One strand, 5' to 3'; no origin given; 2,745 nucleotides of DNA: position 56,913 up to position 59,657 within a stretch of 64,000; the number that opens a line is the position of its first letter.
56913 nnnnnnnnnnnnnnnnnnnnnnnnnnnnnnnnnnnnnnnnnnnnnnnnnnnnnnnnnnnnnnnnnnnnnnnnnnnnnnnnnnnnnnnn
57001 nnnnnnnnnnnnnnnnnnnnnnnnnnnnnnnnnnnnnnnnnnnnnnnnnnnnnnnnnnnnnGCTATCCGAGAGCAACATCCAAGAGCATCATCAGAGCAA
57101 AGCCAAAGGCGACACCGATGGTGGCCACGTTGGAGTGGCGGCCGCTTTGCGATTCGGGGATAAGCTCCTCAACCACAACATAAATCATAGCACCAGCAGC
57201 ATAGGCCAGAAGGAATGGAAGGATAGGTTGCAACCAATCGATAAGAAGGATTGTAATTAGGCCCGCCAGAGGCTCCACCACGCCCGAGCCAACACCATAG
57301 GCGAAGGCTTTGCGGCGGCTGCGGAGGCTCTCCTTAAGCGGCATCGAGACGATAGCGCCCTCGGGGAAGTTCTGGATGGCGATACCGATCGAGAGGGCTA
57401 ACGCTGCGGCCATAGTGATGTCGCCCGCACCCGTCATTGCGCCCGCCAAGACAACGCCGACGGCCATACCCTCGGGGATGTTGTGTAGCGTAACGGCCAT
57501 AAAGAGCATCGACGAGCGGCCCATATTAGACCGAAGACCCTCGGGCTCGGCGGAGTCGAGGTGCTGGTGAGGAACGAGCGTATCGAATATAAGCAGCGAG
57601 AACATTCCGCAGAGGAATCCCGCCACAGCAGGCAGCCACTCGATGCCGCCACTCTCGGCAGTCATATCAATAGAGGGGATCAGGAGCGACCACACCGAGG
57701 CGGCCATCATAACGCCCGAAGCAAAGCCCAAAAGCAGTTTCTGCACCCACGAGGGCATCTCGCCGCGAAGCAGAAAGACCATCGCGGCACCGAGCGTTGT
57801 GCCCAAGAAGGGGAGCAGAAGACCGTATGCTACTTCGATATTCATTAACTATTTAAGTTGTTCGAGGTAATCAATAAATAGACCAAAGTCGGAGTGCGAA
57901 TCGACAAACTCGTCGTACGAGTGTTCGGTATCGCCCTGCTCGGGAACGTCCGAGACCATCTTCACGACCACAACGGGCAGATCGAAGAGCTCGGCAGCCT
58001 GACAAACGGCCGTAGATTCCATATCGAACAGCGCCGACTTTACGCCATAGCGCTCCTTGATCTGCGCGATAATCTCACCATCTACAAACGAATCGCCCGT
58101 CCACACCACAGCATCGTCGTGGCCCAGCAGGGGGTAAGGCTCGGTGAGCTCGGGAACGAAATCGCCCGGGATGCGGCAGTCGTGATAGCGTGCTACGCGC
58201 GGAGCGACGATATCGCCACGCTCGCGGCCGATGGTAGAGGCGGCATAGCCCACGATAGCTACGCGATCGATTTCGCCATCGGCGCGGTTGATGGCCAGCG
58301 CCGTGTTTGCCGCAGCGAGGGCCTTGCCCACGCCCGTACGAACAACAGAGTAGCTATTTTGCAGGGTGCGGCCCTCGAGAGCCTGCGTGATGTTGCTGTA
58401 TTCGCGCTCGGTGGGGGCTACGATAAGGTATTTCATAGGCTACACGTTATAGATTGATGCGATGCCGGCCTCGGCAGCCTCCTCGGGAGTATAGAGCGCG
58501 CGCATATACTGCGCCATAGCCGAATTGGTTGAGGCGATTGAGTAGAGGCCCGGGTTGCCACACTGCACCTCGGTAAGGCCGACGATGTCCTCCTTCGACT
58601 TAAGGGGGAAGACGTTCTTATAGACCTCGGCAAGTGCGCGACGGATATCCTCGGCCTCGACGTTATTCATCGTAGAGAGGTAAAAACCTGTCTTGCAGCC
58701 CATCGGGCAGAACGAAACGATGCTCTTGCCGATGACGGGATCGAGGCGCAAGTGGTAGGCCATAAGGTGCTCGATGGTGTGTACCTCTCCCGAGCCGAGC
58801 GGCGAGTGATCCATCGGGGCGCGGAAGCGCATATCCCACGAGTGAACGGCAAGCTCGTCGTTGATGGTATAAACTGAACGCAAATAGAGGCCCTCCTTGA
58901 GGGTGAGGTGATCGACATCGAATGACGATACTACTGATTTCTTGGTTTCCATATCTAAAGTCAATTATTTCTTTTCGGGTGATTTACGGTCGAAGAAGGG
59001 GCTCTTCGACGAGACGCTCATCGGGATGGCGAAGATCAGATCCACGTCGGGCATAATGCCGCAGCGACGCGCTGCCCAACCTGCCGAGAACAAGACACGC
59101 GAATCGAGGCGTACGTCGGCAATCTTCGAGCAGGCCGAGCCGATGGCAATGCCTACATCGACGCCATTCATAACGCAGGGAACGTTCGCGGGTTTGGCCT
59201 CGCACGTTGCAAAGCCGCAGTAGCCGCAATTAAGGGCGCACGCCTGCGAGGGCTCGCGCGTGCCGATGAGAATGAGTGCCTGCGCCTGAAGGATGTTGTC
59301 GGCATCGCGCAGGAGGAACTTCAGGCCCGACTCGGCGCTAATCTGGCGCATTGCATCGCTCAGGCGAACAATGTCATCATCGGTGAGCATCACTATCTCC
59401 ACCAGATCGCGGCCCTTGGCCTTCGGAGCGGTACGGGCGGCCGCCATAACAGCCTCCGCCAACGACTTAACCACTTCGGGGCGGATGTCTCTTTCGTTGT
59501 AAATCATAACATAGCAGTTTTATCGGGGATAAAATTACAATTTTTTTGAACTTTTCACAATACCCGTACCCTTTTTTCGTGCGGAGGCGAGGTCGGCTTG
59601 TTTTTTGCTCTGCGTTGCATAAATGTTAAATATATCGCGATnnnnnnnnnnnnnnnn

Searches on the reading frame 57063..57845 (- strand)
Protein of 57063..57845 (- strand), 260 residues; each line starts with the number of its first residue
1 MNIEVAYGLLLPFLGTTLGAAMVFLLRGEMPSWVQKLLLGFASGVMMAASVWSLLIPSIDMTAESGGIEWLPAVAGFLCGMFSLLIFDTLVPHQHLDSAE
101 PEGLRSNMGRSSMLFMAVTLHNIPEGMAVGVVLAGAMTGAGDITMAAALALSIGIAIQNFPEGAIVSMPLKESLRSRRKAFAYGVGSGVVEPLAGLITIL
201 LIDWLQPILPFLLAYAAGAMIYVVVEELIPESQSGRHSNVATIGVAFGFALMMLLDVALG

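Call 22: search_protein_families(library=pfam, proteins=[window:57063-57845:-])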
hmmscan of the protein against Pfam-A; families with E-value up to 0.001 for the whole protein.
window:57063-57845:- (260 aa): 1 family
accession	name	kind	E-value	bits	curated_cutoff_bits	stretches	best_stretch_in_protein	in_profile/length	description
PF02535.28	Zip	-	1.8e-22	80.5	35.1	2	106-255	173-322/323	ZIP Zinc transporter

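Call 70: find_encoding_contigs(protein=window:57063-57845:-, flank=10000, max_places=3)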
Protein window:57063-57845:- (260 aa): 23 contigs read that carry it; 3 places shown.
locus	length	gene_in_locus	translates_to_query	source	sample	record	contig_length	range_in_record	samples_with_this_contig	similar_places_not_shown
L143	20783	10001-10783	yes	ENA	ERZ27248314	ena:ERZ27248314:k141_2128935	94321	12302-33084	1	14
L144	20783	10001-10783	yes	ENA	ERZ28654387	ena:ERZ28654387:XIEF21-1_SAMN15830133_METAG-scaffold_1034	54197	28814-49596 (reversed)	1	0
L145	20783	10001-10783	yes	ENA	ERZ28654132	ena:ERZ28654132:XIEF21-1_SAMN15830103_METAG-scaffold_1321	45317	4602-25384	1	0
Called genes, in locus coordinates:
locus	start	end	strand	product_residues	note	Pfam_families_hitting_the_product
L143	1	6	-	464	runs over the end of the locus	PF00330:Aconitase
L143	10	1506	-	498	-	PF00682:HMGL-like, PF22617:HCS_D2, PF08502:LeuA_dimer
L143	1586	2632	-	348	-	PF07991:KARI_N, PF01450:KARI_C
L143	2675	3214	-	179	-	PF01842:ACT, PF13291:ACT_4 (weak), PF22754:bHLH-TF_ACT-like_plant (faint), PF22629:ACT_AHAS_ss, PF13710:ACT_5 (weak), PF10369:ALS_ss_C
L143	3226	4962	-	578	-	PF02776:TPP_enzyme_N, PF00205:TPP_enzyme_M, PF02775:TPP_enzyme_C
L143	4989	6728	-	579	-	PF00920:ILVD_EDD_N, PF24877:ILV_EDD_C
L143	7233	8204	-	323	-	PF01323:DSBA, PF13743:Thioredoxin_5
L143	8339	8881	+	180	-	PF09918:DUF2148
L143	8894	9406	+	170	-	PF02664:LuxS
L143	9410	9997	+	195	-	PF01048:PNP_UDP_1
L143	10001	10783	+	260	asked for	PF02535:Zip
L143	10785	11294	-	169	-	PF01035:DNA_binding_1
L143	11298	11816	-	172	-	PF10882:bPH_5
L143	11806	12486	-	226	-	PF01128:IspD, PF12804:NTP_transf_3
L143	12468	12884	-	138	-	PF01243:PNPOx_N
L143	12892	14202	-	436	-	PF19425:Csd3_N2, PF01551:Peptidase_M23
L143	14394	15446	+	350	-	PF02606:LpxK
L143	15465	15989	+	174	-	PF00436:SSB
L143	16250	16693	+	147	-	PF13577:SnoaL_4, PF08332:CaMKII_AD, PF12680:SnoaL_2, PF13474:SnoaL_3, PF14534:DUF4440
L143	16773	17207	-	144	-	PF00383:dCMP_cyt_deam_1, PF14437:MafB19-deam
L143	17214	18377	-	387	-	PF14307:Glyco_tran_WbsX, PF16317:Glyco_hydro_99 (faint)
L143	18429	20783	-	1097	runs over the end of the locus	PF07517:SecA_DEAD, PF01043:SecA_PP_bind, PF21090:P-loop_SecA, PF07516:SecA_SW, PF02810:SEC-C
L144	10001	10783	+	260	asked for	PF02535:Zip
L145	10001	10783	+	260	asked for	PF02535:Zip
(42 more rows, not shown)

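Call 74: find_related_loci(query=L143:4989-6728:-, collection=genome_contigs, flank=10000)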
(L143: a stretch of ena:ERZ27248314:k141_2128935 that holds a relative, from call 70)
Query L143:4989-6728:- (579 aa) in genome_contigs; peptide patterns used: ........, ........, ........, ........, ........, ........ (x = any residue, [..] = any of these).
600 stretches matched a pattern (row limit reached: there are more); 590 encode a relative of the query (tblastn E <= 1e-3); the best 80 are kept; 80 distinct loci.
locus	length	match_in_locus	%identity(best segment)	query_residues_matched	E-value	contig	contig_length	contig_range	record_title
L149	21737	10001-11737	91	1-579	0e+0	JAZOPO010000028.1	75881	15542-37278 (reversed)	MAG: Alistipes sp. isolate T1900045573_YK20190267.MAGScoT_cleanbin_000023 SGB_7989_k141_2376953, whole genome shotgun se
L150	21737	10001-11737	91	1-579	0e+0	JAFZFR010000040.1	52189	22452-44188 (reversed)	MAG: Alistipes sp. isolate RGIG7724 Water_buffalos_Rectum-3__c169065, whole genome shotgun sequence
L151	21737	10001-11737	90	1-579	0e+0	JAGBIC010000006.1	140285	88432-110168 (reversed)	MAG: Alistipes sp. isolate RGIG9139 Water_deer_Rectum.Co__c296463, whole genome shotgun sequence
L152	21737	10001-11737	88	1-579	0e+0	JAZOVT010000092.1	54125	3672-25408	MAG: Alistipes sp. isolate T1900045525_YK20190219.MAGScoT_cleanbin_000024 SGB_7682_k141_401069, whole genome shotgun seq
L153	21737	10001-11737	89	1-579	0e+0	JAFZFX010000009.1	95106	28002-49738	MAG: Alistipes sp. isolate RGIG7730 Water_buffalos_Rectum-3__c78227, whole genome shotgun sequence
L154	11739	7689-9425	86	1-579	0e+0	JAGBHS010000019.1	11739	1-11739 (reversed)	MAG: Tidjanibacter sp. isolate RGIG9129 Water_deer_Rectum.Co__c187630, whole genome shotgun sequence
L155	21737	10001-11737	87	1-579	0e+0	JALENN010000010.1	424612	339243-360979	MAG: Alistipes sp. isolate SUG166 k141_853006, whole genome shotgun sequence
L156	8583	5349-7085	86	1-579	0e+0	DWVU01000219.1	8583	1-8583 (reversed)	MAG TPA_asm: Candidatus Alistipes merdipullorum isolate ChiHjej9B8-3741 ChiHjej9B8M5__C475647_L8583_SAMN08009863, whole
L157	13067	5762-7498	84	1-579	0e+0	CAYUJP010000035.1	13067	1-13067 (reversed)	MAG TPA_asm: uncultured Alistipes sp. isolate SRP222552_co1_236 genome assembly, contig: NODE_3827_length_13067_cov_12.9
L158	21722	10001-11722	79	1-574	0e+0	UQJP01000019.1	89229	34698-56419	uncultured Odoribacter sp. isolate UMGS346 genome assembly, contig: NODE_126_length_89229_cov_9.92907, whole genome shot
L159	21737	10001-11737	75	1-579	0e+0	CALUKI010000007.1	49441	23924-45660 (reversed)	MAG: uncultured Alistipes sp. isolate E16__bin154 genome assembly, contig: E16__k127_6773124, whole genome shotgun seque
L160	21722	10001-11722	76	1-574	0e+0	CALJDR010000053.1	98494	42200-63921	MAG TPA_asm: uncultured Flavobacteriales bacterium isolate SRR3582179_bin.37_CONCOCT_v1.1_MAG genome assembly, contig: E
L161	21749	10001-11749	70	1-578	0e+0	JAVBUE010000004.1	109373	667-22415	MAG: Tannerellaceae bacterium isolate EPI_MAG_00270 c_000002648224, whole genome shotgun sequence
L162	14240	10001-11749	69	1-578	0e+0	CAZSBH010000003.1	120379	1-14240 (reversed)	MAG TPA_asm: uncultured Spirochaetaceae bacterium isolate SRP214966_co2_439 genome assembly, contig: NODE_86_length_1203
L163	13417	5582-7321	69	1-575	0e+0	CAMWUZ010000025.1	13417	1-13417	MAG TPA_asm: uncultured Porphyromonadaceae bacterium isolate SRR14411323_bin.3_metawrap_v1.3_MAG genome assembly, contig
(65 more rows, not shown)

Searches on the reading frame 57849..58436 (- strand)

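Call 22: search_protein_families(library=pfam, proteins=[window:57849-58436:-])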
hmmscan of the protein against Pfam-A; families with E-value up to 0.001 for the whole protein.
window:57849-58436:- (195 aa): 1 family
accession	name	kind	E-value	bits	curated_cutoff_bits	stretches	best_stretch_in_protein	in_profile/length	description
PF01048.26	PNP_UDP_1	-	3.8e-14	53.1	25.1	1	110-180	146-216/233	Phosphorylase superfamily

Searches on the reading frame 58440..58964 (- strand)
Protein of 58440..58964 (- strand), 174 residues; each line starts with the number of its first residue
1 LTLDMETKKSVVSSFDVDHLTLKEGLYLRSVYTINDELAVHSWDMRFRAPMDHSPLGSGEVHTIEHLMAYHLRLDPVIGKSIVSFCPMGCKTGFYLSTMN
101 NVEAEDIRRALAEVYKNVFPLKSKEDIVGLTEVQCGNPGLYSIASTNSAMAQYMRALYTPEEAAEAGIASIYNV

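Call 22: search_protein_families(library=pfam, proteins=[window:58440-58964:-])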
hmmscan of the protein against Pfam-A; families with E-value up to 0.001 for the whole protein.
window:58440-58964:- (174 aa): 1 family
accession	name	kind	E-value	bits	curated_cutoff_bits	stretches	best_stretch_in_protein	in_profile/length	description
PF02664.20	LuxS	-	6.6e-36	123.8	27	1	12-155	2-146/154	S-Ribosylhomocysteinase (LuxS)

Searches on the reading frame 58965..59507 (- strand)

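Call 22: search_protein_families(library=pfam, proteins=[window:58965-59507:-])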
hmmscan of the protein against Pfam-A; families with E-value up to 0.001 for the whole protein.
window:58965-59507:- (180 aa): 1 family
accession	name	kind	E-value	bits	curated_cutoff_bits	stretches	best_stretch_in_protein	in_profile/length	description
PF09918.14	DUF2148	-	1.5e-26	92.6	25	1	109-174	3-68/68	Uncharacterized protein containing a ferredoxin domain (DUF2148)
